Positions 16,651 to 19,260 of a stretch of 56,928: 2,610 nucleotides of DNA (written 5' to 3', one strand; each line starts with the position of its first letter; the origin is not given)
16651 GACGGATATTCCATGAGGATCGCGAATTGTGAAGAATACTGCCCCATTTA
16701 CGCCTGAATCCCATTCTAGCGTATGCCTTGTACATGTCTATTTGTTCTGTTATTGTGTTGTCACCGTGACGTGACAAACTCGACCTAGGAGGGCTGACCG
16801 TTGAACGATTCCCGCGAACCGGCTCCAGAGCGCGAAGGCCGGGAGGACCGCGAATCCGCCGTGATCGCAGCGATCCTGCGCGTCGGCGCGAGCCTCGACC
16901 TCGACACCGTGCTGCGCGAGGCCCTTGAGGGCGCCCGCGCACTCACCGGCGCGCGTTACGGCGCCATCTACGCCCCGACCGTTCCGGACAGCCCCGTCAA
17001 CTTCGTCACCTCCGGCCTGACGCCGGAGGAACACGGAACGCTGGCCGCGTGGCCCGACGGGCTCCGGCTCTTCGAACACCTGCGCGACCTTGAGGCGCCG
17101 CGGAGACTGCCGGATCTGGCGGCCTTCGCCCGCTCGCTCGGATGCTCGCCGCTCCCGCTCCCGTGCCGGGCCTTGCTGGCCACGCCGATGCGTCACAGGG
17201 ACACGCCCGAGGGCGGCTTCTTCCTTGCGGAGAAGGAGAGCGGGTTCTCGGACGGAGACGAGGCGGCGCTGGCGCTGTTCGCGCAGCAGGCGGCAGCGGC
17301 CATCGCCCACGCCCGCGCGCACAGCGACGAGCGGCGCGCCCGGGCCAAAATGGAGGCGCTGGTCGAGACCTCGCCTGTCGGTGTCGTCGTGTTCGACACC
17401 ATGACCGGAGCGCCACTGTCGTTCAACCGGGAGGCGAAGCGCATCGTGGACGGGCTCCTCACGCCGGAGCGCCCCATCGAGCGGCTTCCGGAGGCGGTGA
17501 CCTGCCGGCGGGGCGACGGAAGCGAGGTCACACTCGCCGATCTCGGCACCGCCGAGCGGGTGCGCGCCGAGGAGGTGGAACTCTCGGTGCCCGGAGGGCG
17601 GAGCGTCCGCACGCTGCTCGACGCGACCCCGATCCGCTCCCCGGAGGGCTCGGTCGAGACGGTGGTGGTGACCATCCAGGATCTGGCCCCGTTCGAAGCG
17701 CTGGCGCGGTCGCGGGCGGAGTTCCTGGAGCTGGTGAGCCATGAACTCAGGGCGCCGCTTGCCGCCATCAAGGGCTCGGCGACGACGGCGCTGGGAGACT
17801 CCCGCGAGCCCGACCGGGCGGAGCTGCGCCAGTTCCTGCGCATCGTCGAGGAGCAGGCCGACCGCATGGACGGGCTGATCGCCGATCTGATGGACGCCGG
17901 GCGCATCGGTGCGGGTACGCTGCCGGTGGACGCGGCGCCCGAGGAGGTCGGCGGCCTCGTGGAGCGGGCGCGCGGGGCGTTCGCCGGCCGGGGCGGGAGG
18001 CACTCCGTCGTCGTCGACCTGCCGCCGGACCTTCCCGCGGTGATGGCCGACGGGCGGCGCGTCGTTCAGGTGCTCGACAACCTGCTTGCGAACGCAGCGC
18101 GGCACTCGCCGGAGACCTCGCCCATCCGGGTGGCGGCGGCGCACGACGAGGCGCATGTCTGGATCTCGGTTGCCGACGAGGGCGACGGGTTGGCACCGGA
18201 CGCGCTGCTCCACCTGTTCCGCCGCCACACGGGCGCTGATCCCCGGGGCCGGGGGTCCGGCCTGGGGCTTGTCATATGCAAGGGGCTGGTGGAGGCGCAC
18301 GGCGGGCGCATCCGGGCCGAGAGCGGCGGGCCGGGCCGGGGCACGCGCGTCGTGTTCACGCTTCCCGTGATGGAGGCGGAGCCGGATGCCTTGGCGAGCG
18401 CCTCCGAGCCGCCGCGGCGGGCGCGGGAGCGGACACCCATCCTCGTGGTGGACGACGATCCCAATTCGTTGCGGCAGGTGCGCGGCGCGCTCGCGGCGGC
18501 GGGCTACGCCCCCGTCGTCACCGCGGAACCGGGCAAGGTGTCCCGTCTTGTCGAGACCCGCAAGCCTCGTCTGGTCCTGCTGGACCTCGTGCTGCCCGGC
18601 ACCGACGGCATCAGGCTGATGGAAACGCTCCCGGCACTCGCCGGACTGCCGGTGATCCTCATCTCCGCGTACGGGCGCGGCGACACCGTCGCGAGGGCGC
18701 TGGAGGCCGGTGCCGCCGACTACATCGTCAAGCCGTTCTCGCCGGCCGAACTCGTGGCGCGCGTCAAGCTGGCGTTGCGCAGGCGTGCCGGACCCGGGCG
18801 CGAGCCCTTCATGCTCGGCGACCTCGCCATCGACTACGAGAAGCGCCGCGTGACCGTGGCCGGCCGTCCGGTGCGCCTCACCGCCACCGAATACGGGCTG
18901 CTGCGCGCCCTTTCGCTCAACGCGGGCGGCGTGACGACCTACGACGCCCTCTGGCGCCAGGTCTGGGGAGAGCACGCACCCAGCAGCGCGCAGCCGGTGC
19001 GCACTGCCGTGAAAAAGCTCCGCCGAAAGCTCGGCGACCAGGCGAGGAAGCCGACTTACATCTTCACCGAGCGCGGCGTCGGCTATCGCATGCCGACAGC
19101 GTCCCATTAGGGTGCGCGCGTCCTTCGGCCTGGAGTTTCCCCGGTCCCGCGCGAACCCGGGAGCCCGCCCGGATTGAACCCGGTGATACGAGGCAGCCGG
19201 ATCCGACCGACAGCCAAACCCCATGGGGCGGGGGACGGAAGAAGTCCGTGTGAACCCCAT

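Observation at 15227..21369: Mirror-symmetric locus: two inverted 96-nt promoter/leader modules flank a hybrid sensor-regulator, each driving a Cys-rich secreted protein plus a beta-propeller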

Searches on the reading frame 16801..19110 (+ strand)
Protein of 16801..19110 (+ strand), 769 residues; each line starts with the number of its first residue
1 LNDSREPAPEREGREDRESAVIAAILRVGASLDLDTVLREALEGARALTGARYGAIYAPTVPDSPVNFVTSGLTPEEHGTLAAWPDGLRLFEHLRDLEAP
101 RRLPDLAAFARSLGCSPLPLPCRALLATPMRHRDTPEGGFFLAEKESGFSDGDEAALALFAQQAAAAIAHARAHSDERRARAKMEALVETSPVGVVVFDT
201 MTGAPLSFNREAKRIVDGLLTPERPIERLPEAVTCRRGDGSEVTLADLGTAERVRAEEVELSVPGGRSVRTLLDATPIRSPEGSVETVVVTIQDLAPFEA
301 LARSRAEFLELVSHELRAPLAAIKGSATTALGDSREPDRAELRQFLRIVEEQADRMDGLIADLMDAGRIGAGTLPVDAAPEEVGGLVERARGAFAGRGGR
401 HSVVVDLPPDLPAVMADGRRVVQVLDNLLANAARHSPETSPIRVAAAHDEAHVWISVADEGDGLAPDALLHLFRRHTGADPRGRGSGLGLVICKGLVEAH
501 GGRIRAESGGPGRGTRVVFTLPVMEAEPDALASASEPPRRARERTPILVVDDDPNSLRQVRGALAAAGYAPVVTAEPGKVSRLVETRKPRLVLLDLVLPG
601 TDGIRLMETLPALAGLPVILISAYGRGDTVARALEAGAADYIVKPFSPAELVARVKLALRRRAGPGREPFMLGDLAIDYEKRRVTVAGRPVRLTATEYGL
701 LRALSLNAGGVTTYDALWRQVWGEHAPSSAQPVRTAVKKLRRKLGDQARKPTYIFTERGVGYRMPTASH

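Call 5: search_protein_families(library=pfam, proteins=[window:16801-19110:+], max_evalue=0.1)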
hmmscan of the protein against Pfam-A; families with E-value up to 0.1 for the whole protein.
window:16801-19110:+ (769 aa): 11 families
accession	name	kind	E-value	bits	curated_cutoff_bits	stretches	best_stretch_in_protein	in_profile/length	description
PF02518.31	HATPase_c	-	2.7e-24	86.2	26.4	1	417-523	2-109/111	Histidine kinase-, DNA gyrase B-, and HSP90-like ATPase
PF00072.30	Response_reg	-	3.1e-23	82.5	30.2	1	547-656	1-111/111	Response regulator receiver domain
PF00486.34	Trans_reg_C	-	3.1e-19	69.3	26.2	1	688-764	1-77/77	Transcriptional regulatory protein, C terminal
PF00512.31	HisKA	-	2.8e-14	53.3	26.9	1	305-372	2-66/66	His Kinase A (phospho-acceptor) domain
PF13185.12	GAF_2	-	9.1e-10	39.3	28.6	1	32-169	2-136/136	GAF domain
PF01590.32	GAF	-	3.4e-07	31.3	22.4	1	33-168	1-133/133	GAF domain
PF13581.12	HATPase_c_2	-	8.3e-06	26.3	27.4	1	421-506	32-116/127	Histidine kinase-like ATPase domain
PF00989.32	PAS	-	0.00081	19.8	22.6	1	183-294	2-112/113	PAS fold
PF13492.12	GAF_3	-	0.0059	17.5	27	1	120-170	78-129/129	GAF domain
PF13188.13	PAS_8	-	0.046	14.1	21.8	0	183-217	2-35/65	PAS domain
PF21695.3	GlnR_1st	-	0.048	14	27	1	573-658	26-110/111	Transcription regulator GlnR, N-terminal domain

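Call 6: search_protein_families(library=ncbifam, proteins=[window:16801-19110:+], max_evalue=0.1)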
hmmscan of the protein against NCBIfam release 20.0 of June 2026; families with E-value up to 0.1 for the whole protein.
window:16801-19110:+ (769 aa): 158 families (the best 25 are shown)
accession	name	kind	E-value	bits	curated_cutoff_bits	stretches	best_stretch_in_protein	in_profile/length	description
NF040689.1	MtrAB_MtrA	equivalog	8.7e-48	162.5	300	1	547-764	1-218/219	MtrAB system response regulator MtrA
NF046044.1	PnpS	equivalog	1.4e-42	146.1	400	1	170-522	43-390/390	two-component system histidine kinase PnpS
TIGR02154.1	PhoB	equivalog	6.4e-42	143.4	296.2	1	546-764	4-225/226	phosphate regulon transcriptional regulator PhoB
NF041880.1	EPS_EpsF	equivalog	6.5e-42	143.6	900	2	299-517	268-487/492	response regulator EpsF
TIGR02956.1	TMAO_torS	equivalog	2e-41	142.1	676.5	1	302-669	461-830/967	TMAO reductase system sensor histidine kinase/response regulator TorS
NF033092.0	HK_WalK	equivalog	1.1e-39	136.5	725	1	275-523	342-594/594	cell wall metabolism sensor histidine kinase WalK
NF045944.1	ResRegRpaBCyano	equivalog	3.9e-39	134.4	330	1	548-764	1-227/229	response regulator transcription factor RpaB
NF007820.0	PRK10529.1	equivalog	2.7e-38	131.6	325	1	545-764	2-223/225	two-component system response regulator KdpE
TIGR02966.1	phoR_proteo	equivalog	4.1e-37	127.9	334.2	1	284-519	93-331/333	phosphate regulon sensor histidine kinase PhoR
NF041733.1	resp_reg_CseB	equivalog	6.2e-37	127.2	350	1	547-764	3-226/228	two-component system response regulator CseB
NF007982.1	PRK10710.1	equivalog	1.6e-36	126.1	380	1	543-766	6-229/235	envelope stress response regulator BaeR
NF040691.1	MtrAB_MtrB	equivalog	2.3e-35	122.6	450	1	297-524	263-493/507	MtrAB system histidine kinase MtrB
TIGR01387.1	cztR_silR_copR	subfamily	3e-34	118.6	279.2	1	547-763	1-217/218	heavy metal response regulator transcription factor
NF006800.0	PRK09303.1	equivalog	3.1e-33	115.3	342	1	304-525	150-379/383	histidine kinase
NF040534.1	resp_reg_YycF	equivalog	4.1e-33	114.6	340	1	547-764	3-227/231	response regulator YycF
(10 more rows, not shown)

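Call 30: find_related_loci(query=window:16801-19107:+, collection=genome_contigs, flank=6000)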
Query window:16801-19107:+ (769 aa) in genome_contigs; peptide patterns used: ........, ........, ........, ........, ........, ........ (x = any residue, [..] = any of these).
196 stretches matched a pattern; 44 encode a relative of the query (tblastn E <= 1e-3); 43 distinct loci.
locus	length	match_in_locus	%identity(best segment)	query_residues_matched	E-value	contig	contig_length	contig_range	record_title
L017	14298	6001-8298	86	1-766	0e+0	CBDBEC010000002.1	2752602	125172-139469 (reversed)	MAG: Longimicrobiales bacterium isolate bda4050e-511f-4aaa-a039-d0144e0c49ad genome assembly, contig: contig_2, whole ge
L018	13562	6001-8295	86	1-765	0e+0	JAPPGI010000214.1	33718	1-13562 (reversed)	MAG: Gemmatimonadota bacterium isolate RHO1_bin_51 NODE_2404_length_33718_cov_906.804177, whole genome shotgun sequence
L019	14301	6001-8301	85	1-767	0e+0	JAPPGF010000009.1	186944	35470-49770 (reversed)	MAG: Gemmatimonadota bacterium isolate RHO1_bin_49 NODE_126_length_186944_cov_72.432508, whole genome shotgun sequence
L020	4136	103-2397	82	1-767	0e+0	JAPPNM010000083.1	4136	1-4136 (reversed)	MAG: Gemmatimonadota bacterium isolate RHO3_bin_71 NODE_19006_length_4136_cov_87.796618, whole genome shotgun sequence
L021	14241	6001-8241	68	16-765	0e+0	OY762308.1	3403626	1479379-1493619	MAG: Thalassobaculaceae bacterium isolate 5c6d9c6b-b926-402d-abe3-0c42e6ecaae7 genome assembly, chromosome: 1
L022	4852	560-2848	65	1-765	0e+0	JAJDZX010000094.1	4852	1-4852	MAG: Alphaproteobacteria bacterium isolate jk18x7bins.108 k141_2510784, whole genome shotgun sequence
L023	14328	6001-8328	61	1-765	0e+0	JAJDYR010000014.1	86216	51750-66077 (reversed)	MAG: bacterium isolate jk18x34bins.43 k141_45834, whole genome shotgun sequence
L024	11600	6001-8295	61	12-765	0e+0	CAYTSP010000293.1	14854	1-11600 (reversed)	MAG TPA_asm: uncultured Nitrospinaceae bacterium isolate SRP338948_co1_160 genome assembly, contig: k141_298108, whole g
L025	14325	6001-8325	60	1-765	0e+0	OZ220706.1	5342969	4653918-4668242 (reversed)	MAG: Acidobacteriota bacterium isolate 3e01828c-349b-4d98-9675-17abf9a03cac genome assembly, chromosome: 1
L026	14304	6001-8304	59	10-765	0e+0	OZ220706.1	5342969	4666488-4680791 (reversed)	MAG: Acidobacteriota bacterium isolate 3e01828c-349b-4d98-9675-17abf9a03cac genome assembly, chromosome: 1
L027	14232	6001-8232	63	10-764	0e+0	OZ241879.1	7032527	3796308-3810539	MAG: Spirochaetia bacterium isolate 33422d00-efb0-4b49-bd16-f937cda21374 genome assembly, chromosome: 1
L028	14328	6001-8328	58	1-764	0e+0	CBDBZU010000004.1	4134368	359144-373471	MAG: bacterium isolate 14075d2c-179b-4e0f-9294-86ba791e4164 genome assembly, contig: contig_4, whole genome shotgun sequ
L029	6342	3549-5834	59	13-765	0e+0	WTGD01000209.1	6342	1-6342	MAG: Nitrospinota bacterium isolate CO36386bin_35 NODE_4958_length_6342_cov_8.052966, whole genome shotgun sequence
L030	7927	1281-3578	60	12-765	0e+0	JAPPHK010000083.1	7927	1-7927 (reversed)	MAG: Nitrospinota bacterium isolate RHO1_bin_79 NODE_10993_length_7927_cov_9.678862, whole genome shotgun sequence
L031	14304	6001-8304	83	1-768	0e+0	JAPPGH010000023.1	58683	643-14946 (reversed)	MAG: Candidatus Palauibacter rhopaloidicola isolate RHO1_bin_50 NODE_1177_length_58683_cov_479.055690, whole genome shot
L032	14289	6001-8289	61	12-765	0e+0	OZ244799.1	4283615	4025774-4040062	MAG: bacterium isolate fda9cd22-9c8c-44c4-8321-deb2e702e096 genome assembly, chromosome: 1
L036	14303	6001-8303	82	1-768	0e+0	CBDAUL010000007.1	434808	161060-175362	MAG: Vicinamibacterales bacterium isolate 3187d3cd-29f7-40f2-88d1-47a6769d9de4 genome assembly, contig: contig_7, whole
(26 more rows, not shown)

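Call 40: search_protein_families(library=pfam, proteins=[L017:2222-5824:-, L019:5338-5619:-, L019:3044-4171:-, L031:4812-5501:-, L031:12048-12902:+, L036:5339-5731:-, L036:4190-5287:-, L031:8566-9393:+, L021:8332-9165:+, L019:8451-9653:-], max_evalue=0.01)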
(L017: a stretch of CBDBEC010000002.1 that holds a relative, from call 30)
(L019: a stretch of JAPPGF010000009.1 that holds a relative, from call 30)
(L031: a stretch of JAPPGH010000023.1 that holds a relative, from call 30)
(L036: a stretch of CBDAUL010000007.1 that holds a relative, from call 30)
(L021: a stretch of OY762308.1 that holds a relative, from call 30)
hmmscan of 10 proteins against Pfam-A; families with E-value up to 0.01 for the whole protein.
L017:2222-5824:- (1200 aa): 10 families
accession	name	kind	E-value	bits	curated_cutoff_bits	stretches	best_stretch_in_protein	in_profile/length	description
PF00560.39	LRR_1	-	1e-33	108.5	20.6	0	513-534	2-23/23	Leucine Rich Repeat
PF23598.1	LRR_14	-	9.5e-30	104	40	4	1010-1084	56-124/353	Leucine-rich repeat region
PF13855.12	LRR_8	-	7.1e-29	99.8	27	2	489-547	3-61/61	Leucine rich repeat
PF02368.24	Big_2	-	7.6e-26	90.3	22.8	4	906-945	31-70/79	Bacterial Ig-like domain (group 2)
PF12799.13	LRR_4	-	1.3e-16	60.6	27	1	254-290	2-37/44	Leucine Rich repeats (2 copies)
PF22359.2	Big-like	-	7.7e-07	29.7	27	0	397-441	2-46/48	Bacterial Ig-like domain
PF17766.7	fn3_6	-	0.0013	19.3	26.4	0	95-147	37-91/99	Fibronectin type-III domain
PF02369.22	Big_1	-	0.0014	19.1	34.9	1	890-955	17-78/93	Bacterial Ig-like domain (group 1)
PF23211.1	LRR_LRWD1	-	0.0014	18.8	28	0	516-574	21-79/190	Leucine-rich repeat and WD repeat-containing protein 1, LRR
PF24758.1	LRR_At5g56370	-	0.0089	16.1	27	0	1002-1058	12-70/227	FBD-associated F-box protein At5g56370, LRR repeats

L019:5338-5619:- (93 aa): 0 families

L019:3044-4171:- (375 aa): 1 family
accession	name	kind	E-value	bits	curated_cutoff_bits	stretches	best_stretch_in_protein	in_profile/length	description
PF00497.25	SBP_bac_3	-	0.00074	19.7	26.4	1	75-306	4-98/132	Bacterial extracellular solute-binding proteins, family 3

L031:4812-5501:- (229 aa): 0 families

L031:12048-12902:+ (284 aa): 0 families

L036:5339-5731:- (130 aa): 1 family
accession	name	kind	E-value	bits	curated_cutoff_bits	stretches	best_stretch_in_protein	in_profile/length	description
PF00353.25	HemolysinCabind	-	4e-06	27.1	23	1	80-98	12-30/36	RTX calcium-binding nonapeptide repeat (4 copies)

L036:4190-5287:- (365 aa): 1 family
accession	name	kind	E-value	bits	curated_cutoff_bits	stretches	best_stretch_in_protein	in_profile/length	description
PF13505.12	OMP_b-brl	-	4.3e-08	34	28.7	1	69-325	3-158/175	Outer membrane protein beta-barrel domain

L031:8566-9393:+ (275 aa): 2 families
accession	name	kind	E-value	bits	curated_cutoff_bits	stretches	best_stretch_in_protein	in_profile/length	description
PF03372.29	Exo_endo_phos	-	5.1e-18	66.1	24.5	1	14-266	1-225/225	Endonuclease/Exonuclease/phosphatase family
PF14529.12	Exo_endo_phos_2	-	1.1e-05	25.7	27.4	1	156-269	15-116/117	Endonuclease-reverse transcriptase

L021:8332-9165:+ (277 aa): 1 family
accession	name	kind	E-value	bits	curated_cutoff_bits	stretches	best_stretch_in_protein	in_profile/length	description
PF04116.19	FA_hydroxylase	-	2.4e-25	89.9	31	1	99-235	3-132/132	Fatty acid hydroxylase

L019:8451-9653:- (400 aa): 3 families
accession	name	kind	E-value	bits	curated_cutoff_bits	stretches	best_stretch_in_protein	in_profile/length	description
PF13458.12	Peripla_BP_6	-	1.1e-42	147.4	31.7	1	64-389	20-341/343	Periplasmic binding protein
PF01094.35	ANF_receptor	-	1.1e-15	58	25.4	1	69-258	6-198/353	Receptor family ligand binding region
PF13433.12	Peripla_BP_5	-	9.8e-14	51.6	27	1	63-388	18-337/363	Periplasmic binding protein domain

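Call 76: search_protein_families(library=pfam, proteins=[L032:4187-5443:+, L032:8324-8548:+, L032:8757-9533:-, L032:9814-10677:-, L032:2564-4207:-, L032:1248-2258:-, L025:5478-5774:-, L025:3685-4818:-, L027:4750-5736:-, L027:8281-10632:-], max_evalue=0.01)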
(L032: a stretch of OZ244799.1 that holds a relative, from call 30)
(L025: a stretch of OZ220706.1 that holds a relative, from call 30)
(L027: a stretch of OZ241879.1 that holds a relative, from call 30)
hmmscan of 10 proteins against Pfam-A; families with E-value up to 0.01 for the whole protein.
L032:4187-5443:+ (418 aa): 7 families
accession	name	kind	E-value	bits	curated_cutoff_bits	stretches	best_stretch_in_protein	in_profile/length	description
PF06500.17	FrsA-like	-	6.8e-13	48.6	22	1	85-295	97-299/414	Esterase FrsA-like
PF00326.27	Peptidase_S9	-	1.5e-10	41.4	22.6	1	214-392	12-186/213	Prolyl oligopeptidase family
PF12146.15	Hydrolase_4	-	6.5e-10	39.2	27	1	346-386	187-227/239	Serine aminopeptidase, S33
PF02129.25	Peptidase_S15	-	0.00012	22.3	23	0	202-302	37-138/262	X-Pro dipeptidyl-peptidase (S15 family)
PF00756.26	Esterase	-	0.00017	21.9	22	1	183-355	19-219/251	Putative esterase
PF12697.13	Abhydrolase_6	-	0.00024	22.3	26.3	1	212-298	23-100/217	Alpha/beta hydrolase family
PF08840.17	BAAT_C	-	0.0021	18.6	20.9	1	249-368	9-131/210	BAAT / Acyl-CoA thioester hydrolase C terminal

L032:8324-8548:+ (74 aa): 2 families
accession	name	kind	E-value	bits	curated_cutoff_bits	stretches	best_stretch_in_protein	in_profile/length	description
PF12146.15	Hydrolase_4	-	0.0007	19.4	27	1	3-42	188-227/239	Serine aminopeptidase, S33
PF00326.27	Peptidase_S9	-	0.0087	16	22.6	1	6-72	144-210/213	Prolyl oligopeptidase family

L032:8757-9533:- (258 aa): 1 family
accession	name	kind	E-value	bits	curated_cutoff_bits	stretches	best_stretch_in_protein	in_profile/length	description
PF13577.12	SnoaL_4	-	1.3e-16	61.2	24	1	60-185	2-126/126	SnoaL-like domain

L032:9814-10677:- (287 aa): 1 family
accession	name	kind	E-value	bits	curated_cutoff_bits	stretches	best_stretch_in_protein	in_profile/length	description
PF00753.33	Lactamase_B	-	1.3e-15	58.3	22.7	1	19-209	8-196/196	Metallo-beta-lactamase superfamily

L032:2564-4207:- (547 aa): 1 family
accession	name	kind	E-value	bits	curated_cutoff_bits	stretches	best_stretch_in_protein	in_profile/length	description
PF01425.27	Amidase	-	4.4e-106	356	27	1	102-524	1-442/445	Amidase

L032:1248-2258:- (336 aa): 4 families
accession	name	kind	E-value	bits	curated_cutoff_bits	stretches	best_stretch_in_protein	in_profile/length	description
PF13343.11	SBP_bac_6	-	8.4e-15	55.3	24.6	1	99-283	25-213/245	Bacterial extracellular solute-binding protein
PF01547.30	SBP_bac_1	-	2.2e-13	51.3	26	1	39-278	5-306/307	Bacterial extracellular solute-binding protein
PF13416.11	SBP_bac_8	-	1.8e-12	48.1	27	1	46-295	2-266/279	Bacterial extracellular solute-binding protein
PF13531.11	SBP_bac_11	-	7.6e-08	32.8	25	1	135-283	81-223/227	Bacterial extracellular solute-binding protein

L025:5478-5774:- (98 aa): 0 families

L025:3685-4818:- (377 aa): 0 families

L027:4750-5736:- (328 aa): 1 family
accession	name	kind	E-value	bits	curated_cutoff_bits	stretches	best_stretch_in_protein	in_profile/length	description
PF12849.12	PBP_like_2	-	5.1e-29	102.3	27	1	39-301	6-267/267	PBP superfamily domain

L027:8281-10632:- (783 aa): 4 families
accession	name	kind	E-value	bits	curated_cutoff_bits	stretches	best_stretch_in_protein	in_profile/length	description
PF05345.18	He_PIG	-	3.4e-30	104.8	24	2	127-217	2-95/96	Putative Ig domain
PF17803.7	Cadherin_4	-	9.4e-13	48.9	25.1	2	116-180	3-66/71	Bacterial cadherin-like domain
PF01469.24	Pentapeptide_2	-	7.5e-06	26.2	26.4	0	321-358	3-40/40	Pentapeptide repeats (8 copies)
PF17892.7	Cadherin_5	-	0.0079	16.5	26.5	0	123-215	1-95/98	Cadherin-like domain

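Call 106: find_related_loci(query=window:16801-19107:+, collection=metagenome_contigs, flank=4000)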
Query window:16801-19107:+ (769 aa) in metagenome_contigs; peptide patterns used: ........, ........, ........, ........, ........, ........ (x = any residue, [..] = any of these).
146 stretches matched a pattern; 15 encode a relative of the query (tblastn E <= 1e-3); 15 distinct loci.
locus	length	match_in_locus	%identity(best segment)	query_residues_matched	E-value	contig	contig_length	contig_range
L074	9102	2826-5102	64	3-764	0e+0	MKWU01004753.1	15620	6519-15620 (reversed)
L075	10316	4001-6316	61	3-765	0e+0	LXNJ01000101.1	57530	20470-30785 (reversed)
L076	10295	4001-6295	61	12-765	0e+0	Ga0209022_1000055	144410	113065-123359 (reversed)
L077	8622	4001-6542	39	257-764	8e-33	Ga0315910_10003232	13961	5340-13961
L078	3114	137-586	34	617-764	7e-12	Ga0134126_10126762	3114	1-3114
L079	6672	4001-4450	34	617-764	1e-11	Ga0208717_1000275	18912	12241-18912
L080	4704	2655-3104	33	617-764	2e-11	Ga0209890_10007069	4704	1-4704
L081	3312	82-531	34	617-764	2e-11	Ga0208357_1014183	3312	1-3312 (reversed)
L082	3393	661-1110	33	617-764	3e-11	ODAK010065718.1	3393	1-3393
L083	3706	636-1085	33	617-764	3e-11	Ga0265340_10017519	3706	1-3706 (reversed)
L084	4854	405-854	33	617-764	4e-11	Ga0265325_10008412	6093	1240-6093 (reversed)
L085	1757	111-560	33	617-764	3e-11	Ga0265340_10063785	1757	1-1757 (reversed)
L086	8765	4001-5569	26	295-687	1e-27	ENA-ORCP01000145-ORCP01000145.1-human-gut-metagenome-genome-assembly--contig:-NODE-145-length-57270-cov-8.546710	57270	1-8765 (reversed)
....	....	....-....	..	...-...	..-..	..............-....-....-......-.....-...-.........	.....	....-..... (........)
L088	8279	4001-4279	31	424-516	5e-6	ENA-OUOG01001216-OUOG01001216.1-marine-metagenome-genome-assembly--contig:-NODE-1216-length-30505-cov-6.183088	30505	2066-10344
